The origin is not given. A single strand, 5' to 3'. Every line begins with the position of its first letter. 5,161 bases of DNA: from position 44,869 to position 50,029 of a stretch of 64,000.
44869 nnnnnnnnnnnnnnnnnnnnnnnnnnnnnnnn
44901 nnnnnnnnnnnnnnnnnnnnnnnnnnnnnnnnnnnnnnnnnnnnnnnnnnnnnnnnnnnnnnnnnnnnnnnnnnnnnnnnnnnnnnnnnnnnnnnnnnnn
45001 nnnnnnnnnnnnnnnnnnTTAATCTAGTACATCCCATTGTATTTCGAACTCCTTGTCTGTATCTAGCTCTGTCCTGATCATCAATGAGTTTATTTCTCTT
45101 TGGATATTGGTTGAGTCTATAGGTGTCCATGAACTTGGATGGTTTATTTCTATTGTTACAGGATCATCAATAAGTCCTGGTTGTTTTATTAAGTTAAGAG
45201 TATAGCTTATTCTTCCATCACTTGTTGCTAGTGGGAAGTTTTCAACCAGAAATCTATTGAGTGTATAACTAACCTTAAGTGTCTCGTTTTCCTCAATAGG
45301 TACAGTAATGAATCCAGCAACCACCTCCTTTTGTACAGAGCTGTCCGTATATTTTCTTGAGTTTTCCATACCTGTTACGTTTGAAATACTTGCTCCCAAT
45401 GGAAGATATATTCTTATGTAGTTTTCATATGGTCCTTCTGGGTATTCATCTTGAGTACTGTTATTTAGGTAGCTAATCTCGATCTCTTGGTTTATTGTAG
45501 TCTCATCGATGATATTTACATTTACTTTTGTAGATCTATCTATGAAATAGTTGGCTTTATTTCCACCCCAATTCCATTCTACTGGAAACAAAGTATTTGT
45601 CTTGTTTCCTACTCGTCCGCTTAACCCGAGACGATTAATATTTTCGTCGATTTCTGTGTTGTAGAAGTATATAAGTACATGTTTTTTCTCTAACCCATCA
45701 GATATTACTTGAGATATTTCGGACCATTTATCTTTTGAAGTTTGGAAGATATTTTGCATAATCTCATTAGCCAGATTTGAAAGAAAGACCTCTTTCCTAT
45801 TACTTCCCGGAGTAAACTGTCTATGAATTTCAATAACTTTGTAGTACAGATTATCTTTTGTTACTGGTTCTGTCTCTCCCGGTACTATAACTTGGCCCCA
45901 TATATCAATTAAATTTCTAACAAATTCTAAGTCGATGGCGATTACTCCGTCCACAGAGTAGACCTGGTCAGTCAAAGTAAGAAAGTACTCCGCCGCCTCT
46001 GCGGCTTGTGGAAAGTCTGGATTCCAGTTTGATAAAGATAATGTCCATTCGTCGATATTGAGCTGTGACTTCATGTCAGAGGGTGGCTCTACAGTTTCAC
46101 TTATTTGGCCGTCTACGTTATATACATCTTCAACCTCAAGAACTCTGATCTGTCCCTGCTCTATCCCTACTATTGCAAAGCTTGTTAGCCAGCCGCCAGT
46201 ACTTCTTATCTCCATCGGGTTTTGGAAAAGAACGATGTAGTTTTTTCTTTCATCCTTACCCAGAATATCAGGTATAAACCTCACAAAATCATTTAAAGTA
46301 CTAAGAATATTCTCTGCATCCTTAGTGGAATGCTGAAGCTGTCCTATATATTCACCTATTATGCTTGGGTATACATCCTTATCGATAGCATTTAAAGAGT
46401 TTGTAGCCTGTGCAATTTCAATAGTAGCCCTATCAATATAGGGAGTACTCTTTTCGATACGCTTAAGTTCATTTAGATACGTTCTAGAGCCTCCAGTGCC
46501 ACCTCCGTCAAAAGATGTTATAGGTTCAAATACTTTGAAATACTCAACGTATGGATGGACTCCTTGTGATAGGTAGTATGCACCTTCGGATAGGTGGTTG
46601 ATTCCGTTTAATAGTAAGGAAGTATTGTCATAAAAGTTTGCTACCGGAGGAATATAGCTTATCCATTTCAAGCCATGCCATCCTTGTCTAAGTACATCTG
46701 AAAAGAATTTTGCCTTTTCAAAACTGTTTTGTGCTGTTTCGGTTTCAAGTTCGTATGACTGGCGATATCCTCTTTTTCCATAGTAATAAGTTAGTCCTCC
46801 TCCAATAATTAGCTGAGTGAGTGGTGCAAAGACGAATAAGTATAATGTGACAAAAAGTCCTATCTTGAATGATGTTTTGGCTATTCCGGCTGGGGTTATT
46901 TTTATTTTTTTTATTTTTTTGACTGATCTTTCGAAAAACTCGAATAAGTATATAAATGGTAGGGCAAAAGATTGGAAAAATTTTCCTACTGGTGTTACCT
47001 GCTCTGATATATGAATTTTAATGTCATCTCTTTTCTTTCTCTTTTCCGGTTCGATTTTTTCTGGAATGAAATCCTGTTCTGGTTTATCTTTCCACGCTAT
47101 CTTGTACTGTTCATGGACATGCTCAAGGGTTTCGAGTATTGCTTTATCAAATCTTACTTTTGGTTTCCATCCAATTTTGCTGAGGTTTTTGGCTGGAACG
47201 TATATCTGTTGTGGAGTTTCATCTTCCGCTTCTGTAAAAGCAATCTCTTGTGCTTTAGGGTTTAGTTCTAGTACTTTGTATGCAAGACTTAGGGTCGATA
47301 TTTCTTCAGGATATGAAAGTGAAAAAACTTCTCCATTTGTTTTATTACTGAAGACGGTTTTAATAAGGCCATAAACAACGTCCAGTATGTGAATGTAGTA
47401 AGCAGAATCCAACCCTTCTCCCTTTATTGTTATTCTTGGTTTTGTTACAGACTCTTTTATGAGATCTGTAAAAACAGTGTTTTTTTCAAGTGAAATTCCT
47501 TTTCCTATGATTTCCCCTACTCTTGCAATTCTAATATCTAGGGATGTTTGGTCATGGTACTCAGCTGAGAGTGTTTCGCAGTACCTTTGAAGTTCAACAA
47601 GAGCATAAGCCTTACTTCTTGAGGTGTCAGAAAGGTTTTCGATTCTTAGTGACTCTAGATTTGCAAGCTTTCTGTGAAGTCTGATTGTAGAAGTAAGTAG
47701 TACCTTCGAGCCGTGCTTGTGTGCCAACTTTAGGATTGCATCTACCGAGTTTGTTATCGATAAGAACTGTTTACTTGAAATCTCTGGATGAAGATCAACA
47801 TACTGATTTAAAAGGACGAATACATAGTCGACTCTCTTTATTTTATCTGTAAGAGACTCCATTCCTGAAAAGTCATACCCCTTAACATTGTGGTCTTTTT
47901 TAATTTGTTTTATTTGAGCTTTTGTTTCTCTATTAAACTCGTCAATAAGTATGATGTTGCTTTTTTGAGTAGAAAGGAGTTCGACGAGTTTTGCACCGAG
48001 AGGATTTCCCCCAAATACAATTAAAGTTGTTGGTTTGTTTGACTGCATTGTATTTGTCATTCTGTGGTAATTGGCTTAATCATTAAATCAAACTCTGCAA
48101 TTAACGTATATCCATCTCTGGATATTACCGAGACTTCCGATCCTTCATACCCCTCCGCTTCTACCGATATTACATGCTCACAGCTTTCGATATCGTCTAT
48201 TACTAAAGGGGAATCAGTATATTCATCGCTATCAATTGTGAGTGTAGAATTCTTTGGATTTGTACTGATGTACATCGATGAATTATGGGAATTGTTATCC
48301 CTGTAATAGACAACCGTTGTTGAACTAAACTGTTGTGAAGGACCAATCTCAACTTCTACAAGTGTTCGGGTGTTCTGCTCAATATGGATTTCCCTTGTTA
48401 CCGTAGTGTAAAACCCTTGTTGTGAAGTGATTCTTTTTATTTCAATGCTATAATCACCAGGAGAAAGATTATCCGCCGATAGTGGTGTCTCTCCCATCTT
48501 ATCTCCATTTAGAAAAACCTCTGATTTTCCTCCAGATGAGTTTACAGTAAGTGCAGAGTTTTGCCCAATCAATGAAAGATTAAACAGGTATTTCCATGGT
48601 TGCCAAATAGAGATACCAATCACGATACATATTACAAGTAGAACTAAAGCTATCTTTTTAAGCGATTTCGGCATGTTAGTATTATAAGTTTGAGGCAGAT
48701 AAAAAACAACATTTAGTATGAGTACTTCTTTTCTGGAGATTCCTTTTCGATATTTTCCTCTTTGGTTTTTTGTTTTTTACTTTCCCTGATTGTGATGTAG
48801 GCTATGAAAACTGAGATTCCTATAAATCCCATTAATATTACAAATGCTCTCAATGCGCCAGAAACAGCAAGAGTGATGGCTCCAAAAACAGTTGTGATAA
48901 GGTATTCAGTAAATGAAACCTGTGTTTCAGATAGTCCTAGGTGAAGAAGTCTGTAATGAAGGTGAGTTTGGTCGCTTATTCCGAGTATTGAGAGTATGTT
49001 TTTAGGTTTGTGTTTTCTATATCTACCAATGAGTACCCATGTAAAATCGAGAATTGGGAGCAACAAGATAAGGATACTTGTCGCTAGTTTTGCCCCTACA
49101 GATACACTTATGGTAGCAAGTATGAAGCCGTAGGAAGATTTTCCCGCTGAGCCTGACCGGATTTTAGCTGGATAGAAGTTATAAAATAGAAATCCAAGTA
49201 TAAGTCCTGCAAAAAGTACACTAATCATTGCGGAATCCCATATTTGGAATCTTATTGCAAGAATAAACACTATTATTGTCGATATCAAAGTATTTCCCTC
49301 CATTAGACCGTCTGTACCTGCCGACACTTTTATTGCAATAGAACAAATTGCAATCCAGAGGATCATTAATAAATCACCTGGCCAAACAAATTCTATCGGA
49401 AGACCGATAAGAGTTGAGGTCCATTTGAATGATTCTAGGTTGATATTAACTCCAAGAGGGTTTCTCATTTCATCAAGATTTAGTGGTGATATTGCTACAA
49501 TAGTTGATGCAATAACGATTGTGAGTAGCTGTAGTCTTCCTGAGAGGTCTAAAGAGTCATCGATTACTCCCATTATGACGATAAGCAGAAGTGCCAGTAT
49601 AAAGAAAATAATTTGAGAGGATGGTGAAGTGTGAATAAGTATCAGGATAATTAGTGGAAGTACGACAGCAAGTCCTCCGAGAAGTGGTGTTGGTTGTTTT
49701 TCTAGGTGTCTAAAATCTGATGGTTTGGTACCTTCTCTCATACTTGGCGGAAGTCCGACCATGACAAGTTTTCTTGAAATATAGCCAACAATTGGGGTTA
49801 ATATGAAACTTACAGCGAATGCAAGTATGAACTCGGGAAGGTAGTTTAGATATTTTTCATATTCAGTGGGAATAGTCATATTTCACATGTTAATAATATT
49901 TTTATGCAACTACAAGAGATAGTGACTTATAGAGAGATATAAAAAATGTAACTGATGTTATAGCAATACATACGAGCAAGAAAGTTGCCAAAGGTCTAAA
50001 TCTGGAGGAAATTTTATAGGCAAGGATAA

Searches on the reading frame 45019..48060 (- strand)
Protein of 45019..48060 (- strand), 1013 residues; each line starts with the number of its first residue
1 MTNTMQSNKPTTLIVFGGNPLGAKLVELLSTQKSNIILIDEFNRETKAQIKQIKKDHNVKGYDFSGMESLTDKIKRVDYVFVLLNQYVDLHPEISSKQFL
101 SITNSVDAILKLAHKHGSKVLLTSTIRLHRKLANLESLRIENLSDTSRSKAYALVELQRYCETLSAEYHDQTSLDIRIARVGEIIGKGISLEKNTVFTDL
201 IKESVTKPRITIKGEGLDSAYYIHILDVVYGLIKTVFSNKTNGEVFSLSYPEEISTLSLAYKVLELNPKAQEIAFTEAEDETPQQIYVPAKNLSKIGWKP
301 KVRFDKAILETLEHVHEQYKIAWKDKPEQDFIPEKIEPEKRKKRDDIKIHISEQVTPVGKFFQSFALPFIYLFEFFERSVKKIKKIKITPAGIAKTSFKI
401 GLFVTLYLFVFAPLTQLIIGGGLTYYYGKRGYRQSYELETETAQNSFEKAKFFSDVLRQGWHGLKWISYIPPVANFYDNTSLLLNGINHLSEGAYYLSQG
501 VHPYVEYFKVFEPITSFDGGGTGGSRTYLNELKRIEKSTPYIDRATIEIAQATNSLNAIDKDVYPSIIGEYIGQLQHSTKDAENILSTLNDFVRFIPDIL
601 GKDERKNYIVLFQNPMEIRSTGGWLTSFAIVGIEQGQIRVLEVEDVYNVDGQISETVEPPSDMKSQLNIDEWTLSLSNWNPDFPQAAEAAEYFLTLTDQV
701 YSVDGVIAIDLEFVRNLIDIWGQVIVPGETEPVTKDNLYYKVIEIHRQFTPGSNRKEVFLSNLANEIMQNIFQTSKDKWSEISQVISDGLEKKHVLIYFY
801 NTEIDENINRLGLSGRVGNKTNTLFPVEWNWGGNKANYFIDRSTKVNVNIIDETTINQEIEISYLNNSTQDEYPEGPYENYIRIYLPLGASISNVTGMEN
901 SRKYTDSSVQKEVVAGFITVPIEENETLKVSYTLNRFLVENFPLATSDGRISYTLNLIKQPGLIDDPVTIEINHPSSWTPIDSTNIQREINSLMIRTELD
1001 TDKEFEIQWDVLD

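Call 97: search_protein_families(library=pfam, proteins=[window:45019-48060:-], max_evalue=0.001)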
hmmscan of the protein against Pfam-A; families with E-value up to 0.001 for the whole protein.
window:45019-48060:- (1013 aa): 2 families
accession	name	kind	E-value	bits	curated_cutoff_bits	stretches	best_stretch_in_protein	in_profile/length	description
PF13196.11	DUF4012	-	5.3e-24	85.8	28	1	603-739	1-136/144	Protein of unknown function (DUF4012)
PF01370.27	Epimerase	-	1.5e-08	34.8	20.9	1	21-236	10-225/240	NAD dependent epimerase/dehydratase family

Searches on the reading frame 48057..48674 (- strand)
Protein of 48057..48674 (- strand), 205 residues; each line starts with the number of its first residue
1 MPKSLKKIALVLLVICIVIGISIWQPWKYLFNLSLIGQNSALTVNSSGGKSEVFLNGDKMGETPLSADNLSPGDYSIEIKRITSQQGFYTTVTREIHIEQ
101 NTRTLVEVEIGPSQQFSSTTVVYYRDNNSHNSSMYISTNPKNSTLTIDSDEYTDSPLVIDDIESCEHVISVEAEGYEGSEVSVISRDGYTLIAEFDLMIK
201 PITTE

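Call 96: search_protein_families(library=pfam, proteins=[window:48057-48674:-], max_evalue=0.001)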
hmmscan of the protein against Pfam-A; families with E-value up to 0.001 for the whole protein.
window:48057-48674:- (205 aa): 1 family
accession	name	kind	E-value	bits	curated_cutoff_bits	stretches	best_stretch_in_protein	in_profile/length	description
PF08308.17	PEGA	-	6.5e-19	68.1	20.8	2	41-111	3-68/71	PEGA domain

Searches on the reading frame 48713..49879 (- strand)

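Call 96: search_protein_families(library=pfam, proteins=[window:48713-49879:-], max_evalue=0.001)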
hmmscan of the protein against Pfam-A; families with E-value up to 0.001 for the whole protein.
window:48713-49879:- (388 aa): 1 family
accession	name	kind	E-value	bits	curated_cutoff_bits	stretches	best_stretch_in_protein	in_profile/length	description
PF00953.26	Glycos_transf_4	-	2.6e-20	73.5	27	1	91-260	2-158/160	Glycosyl transferase family 4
